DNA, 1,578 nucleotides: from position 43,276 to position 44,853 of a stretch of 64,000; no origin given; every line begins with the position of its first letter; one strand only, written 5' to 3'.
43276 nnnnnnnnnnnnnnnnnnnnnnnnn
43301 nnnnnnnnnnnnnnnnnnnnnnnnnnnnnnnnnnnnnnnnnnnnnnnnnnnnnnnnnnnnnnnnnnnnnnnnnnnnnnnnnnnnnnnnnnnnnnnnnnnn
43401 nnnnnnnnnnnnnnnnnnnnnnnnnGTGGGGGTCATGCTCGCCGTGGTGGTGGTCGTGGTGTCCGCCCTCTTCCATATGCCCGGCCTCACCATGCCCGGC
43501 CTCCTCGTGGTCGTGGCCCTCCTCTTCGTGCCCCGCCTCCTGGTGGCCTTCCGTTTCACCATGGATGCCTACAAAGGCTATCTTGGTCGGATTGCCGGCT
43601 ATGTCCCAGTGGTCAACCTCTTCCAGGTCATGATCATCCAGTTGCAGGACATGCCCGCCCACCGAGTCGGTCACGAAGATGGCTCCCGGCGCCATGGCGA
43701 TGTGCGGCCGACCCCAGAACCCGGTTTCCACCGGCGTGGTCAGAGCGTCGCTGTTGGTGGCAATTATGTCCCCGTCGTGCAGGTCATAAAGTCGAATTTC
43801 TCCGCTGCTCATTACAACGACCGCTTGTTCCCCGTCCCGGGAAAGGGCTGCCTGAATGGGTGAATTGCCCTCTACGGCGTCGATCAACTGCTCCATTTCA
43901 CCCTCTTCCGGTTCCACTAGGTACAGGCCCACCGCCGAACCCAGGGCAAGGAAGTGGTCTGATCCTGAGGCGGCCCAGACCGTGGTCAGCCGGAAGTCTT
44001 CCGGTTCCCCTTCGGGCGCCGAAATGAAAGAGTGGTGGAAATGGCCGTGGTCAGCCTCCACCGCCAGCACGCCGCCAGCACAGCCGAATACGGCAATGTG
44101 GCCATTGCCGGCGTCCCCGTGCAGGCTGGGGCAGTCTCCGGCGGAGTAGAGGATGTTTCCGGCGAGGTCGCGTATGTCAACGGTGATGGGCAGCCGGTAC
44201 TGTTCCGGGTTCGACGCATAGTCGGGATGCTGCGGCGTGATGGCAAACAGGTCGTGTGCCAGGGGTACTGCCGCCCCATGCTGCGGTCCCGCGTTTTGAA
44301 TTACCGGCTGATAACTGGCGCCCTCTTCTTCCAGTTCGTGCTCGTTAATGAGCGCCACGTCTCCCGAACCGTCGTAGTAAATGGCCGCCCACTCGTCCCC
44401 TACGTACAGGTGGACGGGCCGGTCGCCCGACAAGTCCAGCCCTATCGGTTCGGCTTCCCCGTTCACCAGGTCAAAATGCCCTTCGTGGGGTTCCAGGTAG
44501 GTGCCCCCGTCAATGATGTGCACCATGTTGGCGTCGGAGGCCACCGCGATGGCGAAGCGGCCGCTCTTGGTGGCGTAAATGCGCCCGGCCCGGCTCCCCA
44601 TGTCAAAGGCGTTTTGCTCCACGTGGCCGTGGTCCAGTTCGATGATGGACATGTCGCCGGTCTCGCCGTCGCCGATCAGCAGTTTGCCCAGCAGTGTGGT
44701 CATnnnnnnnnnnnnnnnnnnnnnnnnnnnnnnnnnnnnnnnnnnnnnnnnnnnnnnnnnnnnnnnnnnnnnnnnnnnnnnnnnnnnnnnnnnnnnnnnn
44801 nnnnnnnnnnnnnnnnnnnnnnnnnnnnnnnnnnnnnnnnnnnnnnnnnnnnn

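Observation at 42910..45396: ZnuA-type metal-binding protein with a ~400-aa domain inserted between two His/Asp/Glu-rich tracts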

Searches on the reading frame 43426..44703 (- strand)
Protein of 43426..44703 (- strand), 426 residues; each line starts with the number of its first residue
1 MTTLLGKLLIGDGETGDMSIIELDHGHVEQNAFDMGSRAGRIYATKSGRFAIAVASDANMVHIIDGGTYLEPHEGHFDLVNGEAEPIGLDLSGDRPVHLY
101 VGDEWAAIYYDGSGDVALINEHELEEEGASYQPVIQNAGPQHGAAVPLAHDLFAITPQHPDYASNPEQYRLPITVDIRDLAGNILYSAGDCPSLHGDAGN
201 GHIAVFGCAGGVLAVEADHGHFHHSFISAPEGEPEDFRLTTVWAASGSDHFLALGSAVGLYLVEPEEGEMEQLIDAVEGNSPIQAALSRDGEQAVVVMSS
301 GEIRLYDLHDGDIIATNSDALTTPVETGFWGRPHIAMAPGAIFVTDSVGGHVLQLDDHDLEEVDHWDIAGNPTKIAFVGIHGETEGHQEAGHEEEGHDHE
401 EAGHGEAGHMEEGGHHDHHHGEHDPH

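Call 13: search_solved_structures(query=window:43426-44703:-, max_evalue=0.01, show_alignments=2)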
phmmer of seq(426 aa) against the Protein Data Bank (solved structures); distinct sequences matched with E-value up to 0.01: 2.
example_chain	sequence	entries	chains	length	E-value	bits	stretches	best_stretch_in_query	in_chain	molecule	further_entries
6ck1_B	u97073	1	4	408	9.2e-25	90.8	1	5-384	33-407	A1B2F4 protein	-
6cmk_B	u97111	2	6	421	8.4e-24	87.6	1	33-404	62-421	AztD protein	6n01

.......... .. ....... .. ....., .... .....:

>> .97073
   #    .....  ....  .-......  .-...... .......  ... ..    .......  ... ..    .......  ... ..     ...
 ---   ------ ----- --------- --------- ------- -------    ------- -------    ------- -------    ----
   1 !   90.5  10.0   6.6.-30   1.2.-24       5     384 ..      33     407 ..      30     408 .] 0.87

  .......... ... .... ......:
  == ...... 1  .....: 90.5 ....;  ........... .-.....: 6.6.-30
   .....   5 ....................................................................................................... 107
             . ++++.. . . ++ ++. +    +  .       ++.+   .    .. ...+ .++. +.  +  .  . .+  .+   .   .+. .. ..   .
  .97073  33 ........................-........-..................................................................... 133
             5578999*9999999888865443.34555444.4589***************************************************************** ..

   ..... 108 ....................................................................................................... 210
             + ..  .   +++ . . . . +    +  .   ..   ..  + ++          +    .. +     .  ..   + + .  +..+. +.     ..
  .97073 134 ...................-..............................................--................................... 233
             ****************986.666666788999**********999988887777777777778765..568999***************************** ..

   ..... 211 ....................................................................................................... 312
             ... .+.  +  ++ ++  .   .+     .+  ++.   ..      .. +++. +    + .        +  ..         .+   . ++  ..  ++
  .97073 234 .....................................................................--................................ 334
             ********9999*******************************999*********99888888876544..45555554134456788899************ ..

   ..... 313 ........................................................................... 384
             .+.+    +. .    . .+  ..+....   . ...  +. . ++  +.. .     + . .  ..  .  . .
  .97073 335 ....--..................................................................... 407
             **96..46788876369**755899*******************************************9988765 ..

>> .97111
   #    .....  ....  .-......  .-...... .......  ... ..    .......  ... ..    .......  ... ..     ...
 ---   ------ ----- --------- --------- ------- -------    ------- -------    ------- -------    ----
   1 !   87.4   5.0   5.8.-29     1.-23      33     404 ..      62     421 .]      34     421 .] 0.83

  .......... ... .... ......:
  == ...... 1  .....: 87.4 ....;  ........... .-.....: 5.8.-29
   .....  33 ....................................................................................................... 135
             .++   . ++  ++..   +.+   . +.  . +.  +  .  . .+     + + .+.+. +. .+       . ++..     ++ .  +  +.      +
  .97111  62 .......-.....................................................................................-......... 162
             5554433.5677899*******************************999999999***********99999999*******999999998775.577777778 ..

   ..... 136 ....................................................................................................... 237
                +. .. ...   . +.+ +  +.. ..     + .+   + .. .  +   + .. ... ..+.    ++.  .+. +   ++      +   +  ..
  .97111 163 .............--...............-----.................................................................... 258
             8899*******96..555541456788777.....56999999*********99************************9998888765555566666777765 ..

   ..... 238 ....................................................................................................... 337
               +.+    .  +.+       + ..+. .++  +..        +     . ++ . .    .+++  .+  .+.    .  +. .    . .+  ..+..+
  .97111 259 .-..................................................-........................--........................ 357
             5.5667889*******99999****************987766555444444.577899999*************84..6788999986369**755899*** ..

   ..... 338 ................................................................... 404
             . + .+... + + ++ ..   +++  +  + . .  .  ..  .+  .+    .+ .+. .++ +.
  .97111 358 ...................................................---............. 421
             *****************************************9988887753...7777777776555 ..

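Call 33: search_protein_representatives(protein=window:43546-44703:-)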
Query: 386 residues. Proteins with E-value up to 0.001 (for the whole library): 551; up to 1e-10: 336; up to 1e-30: 37. The best 150 are listed.
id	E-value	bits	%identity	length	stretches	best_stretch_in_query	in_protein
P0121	2.8e-154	530.5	60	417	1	2-386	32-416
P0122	2.8e-149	514.0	66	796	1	5-382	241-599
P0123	1.4e-141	488.7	60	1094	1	4-384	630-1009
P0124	3.0e-125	434.9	53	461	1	4-380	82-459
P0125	3.3e-121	421.6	35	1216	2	3-383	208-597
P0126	4.9e-118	411.2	68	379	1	4-274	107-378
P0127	8.4e-115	400.5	75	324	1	156-385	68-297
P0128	2.9e-79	283.5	66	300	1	3-200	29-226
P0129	1.7e-74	267.8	70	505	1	4-175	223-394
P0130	7.0e-68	246.0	68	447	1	4-175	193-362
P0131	1.5e-64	235.0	69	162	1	86-232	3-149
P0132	2.2e-63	231.2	38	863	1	4-381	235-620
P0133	2.9e-63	230.8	36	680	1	4-380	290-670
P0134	4.7e-61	223.5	43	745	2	157-379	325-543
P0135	5.9e-59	216.6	36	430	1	6-380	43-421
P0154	1.6e-34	136.2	28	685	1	7-383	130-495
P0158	1.7e-30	122.9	30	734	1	5-380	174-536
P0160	1.9e-29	119.4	31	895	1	7-384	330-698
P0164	1.6e-28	116.5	28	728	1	6-380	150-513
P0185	6.8e-25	104.5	30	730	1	7-377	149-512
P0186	1.1e-24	103.8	31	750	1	6-356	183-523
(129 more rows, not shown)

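Call 38: list_cluster_members(proteins=[P0121, P0124, P0125, P0132, P0154, P0158, P0160, P0164, P0185, P0186])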
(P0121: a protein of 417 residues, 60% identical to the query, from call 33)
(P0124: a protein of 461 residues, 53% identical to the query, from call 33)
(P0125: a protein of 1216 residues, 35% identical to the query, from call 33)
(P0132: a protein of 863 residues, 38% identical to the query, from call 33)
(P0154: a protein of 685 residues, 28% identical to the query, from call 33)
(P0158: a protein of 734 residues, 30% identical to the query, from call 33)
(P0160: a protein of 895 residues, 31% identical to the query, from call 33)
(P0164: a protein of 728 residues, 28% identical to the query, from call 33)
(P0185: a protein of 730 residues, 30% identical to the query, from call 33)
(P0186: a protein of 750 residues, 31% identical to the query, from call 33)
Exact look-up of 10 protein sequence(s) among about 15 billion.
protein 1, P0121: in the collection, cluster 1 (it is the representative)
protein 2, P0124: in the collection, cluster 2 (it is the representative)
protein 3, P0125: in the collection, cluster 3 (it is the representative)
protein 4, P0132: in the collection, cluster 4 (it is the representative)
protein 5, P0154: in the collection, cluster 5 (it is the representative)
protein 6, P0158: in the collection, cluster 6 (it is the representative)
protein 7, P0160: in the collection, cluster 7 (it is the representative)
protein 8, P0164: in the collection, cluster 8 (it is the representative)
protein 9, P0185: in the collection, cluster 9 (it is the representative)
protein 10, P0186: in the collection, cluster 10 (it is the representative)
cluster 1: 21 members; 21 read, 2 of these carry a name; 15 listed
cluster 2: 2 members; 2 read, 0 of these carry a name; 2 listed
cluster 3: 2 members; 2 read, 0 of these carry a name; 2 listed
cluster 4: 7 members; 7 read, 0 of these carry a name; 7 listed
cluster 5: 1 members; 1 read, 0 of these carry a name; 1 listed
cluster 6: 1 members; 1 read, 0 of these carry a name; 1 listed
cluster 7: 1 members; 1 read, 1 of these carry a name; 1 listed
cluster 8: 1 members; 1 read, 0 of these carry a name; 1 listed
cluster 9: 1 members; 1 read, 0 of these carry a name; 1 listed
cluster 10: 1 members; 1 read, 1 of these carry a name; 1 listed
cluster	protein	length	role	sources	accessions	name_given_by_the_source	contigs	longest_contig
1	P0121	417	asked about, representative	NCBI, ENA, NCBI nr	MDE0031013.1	MAG: hypothetical protein OXU42_16625 [Deltaproteobacteria bacterium] | hypothetical protein [Deltaproteobacteria bacterium]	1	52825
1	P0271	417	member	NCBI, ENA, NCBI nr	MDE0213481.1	MAG: hypothetical protein OXN22_05305 [Deltaproteobacteria bacterium] | hypothetical protein [Deltaproteobacteria bacterium]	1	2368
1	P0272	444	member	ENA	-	-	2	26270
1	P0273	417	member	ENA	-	-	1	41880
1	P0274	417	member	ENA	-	-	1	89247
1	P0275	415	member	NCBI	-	-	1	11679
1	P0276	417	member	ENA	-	-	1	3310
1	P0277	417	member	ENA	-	-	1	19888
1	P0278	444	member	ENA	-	-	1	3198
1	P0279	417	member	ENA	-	-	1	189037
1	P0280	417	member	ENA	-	-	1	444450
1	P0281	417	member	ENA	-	-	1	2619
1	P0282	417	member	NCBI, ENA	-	-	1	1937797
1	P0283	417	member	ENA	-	-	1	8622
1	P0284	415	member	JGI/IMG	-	-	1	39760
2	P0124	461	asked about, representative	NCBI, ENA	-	-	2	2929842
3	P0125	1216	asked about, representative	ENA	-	-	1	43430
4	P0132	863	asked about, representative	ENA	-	-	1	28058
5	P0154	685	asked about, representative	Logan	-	-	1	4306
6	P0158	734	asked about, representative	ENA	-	-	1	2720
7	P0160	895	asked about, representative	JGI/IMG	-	ABC-type Zn uptake system ZnuABC Zn-binding protein ZnuA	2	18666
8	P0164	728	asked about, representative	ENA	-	-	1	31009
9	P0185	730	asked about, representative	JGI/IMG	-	-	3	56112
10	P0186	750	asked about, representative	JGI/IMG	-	ABC-type Zn uptake system ZnuABC Zn-binding protein ZnuA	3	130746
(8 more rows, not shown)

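Call 51: find_encoding_contigs(protein=P0186, flank=6000, max_places=1)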
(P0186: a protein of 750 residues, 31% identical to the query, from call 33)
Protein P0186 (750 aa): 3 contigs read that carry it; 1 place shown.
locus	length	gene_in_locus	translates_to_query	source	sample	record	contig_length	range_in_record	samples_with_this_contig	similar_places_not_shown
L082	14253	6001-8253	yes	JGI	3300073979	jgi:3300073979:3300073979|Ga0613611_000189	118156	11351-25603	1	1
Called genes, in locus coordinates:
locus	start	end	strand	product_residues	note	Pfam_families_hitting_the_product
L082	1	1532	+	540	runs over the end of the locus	PF00528:BPD_transp_1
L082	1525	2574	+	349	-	PF00005:ABC_tran, PF13304:AAA_21 (weak), PF08402:TOBE_2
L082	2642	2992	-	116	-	-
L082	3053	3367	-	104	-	PF05175:MTS, PF13847:Methyltransf_31 (weak), PF08242:Methyltransf_12 (weak), PF13649:Methyltransf_25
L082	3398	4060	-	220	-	PF13489:Methyltransf_23, PF13847:Methyltransf_31 (weak), PF08241:Methyltransf_11, PF08242:Methyltransf_12 (weak), PF13649:Methyltransf_25 (weak)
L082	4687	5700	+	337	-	PF02492:cobW, PF07683:CobW_C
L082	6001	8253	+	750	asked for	PF01297:ZnuA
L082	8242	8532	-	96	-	-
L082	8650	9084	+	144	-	PF01878:EVE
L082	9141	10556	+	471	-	-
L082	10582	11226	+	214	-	PF12804:NTP_transf_3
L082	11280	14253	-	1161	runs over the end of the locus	PF23914:TPR_CcmH_CycH (faint), PF25064:ARM_TT21_5th (faint), PF13371:TPR_9, PF13432:TPR_16 (weak), PF13371:TPR_9 (weak), PF13432:TPR_16, PF13371:TPR_9, PF13432:TPR_16 (weak), +11 more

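Call 62: find_encoding_contigs(protein=P0124, flank=5000, max_places=1)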
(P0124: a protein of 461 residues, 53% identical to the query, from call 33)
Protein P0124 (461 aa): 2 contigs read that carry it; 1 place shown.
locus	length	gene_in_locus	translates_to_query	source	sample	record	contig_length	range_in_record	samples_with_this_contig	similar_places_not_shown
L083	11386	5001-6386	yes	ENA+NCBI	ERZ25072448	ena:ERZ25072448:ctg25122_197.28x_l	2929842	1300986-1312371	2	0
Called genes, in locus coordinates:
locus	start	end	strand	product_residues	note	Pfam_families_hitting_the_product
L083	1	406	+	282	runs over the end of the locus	PF00561:Abhydrolase_1, PF00975:Thioesterase, PF12146:Hydrolase_4, PF12697:Abhydrolase_6, PF03096:Ndr (weak)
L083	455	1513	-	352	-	-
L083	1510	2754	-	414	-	PF25924:MJECL33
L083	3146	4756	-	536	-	PF00355:Rieske, PF01645:Glu_synthase, PF01070:FMN_dh (weak)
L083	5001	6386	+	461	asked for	-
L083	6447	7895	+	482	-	PF01078:Mg_chelatase (faint), PF20030:bpMoxR (faint), PF07728:AAA_5 (faint)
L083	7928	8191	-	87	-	-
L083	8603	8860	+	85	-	PF11662:DUF3263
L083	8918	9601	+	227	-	-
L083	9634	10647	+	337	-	PF02595:Gly_kinase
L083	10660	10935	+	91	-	PF02597:ThiS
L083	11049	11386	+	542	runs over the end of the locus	PF00118:Cpn60_TCP1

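Call 63: find_encoding_contigs(protein=P0121, flank=5000, max_places=1)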
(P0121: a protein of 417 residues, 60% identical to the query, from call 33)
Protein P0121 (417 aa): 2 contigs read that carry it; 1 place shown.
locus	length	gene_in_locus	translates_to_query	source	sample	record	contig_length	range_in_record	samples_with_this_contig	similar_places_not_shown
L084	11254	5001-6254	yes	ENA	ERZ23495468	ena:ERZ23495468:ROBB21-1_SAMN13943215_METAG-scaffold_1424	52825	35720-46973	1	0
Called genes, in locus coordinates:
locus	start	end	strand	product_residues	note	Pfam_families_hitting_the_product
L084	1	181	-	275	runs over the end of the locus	PF00892:EamA, PF03151:TPT (weak)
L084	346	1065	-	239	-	PF00581:Rhodanese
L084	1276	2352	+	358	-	PF04909:Amidohydro_2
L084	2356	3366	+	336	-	PF00296:Bac_luciferase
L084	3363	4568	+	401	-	PF07690:MFS_1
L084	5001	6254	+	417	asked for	-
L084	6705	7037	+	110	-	-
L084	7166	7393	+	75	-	PF04255:DUF433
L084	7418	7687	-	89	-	-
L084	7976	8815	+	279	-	PF13365:Trypsin_2 (weak)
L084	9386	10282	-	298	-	PF13365:Trypsin_2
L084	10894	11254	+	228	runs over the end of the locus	-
